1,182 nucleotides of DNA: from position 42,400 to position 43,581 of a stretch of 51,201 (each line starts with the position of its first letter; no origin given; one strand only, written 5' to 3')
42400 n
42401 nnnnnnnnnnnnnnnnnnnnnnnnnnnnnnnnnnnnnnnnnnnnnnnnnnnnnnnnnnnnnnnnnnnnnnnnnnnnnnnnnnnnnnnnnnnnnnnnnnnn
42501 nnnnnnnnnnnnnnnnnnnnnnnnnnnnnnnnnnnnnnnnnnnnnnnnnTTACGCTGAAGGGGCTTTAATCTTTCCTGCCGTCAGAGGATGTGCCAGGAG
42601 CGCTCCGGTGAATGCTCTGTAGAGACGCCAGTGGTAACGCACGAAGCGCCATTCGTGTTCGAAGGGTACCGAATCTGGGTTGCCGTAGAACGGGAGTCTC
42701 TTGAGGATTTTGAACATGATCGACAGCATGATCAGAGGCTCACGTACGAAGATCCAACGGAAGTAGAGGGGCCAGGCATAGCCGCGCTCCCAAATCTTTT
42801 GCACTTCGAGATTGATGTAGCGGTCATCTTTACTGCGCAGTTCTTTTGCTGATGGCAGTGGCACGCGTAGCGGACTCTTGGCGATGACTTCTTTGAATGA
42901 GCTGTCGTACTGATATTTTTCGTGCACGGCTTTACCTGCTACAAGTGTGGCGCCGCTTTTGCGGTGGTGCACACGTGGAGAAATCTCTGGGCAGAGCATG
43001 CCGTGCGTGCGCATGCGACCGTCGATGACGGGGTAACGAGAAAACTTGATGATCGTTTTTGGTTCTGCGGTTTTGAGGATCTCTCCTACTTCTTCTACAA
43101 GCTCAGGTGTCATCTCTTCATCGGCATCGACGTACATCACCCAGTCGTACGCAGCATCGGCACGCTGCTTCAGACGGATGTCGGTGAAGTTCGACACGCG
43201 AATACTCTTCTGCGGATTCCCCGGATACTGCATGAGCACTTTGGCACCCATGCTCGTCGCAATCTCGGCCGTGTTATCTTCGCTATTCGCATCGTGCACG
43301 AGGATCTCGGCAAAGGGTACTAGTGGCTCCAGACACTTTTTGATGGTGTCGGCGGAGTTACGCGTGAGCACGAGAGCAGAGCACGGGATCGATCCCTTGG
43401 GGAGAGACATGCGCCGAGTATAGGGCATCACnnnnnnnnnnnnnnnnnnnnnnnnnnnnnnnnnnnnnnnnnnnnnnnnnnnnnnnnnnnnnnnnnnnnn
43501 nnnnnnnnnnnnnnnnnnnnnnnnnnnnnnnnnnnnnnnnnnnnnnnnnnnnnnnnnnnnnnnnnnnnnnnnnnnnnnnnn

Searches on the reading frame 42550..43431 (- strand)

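Call 48: search_protein_families(library=pfam, proteins=[window:42550-43431:-], max_evalue=0.00001)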
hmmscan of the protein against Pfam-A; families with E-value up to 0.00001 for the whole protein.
window:42550-43431:- (293 aa): 2 families
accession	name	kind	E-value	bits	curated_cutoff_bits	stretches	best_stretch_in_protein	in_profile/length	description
PF00535.33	Glycos_transf_2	-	1.8e-07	31.7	23.3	1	18-139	1-122/168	Glycosyl transferase family 2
PF13704.12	Glyco_tranf_2_4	-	8.4e-06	26.6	27.5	0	24-105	1-82/98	Glycosyl transferase family 2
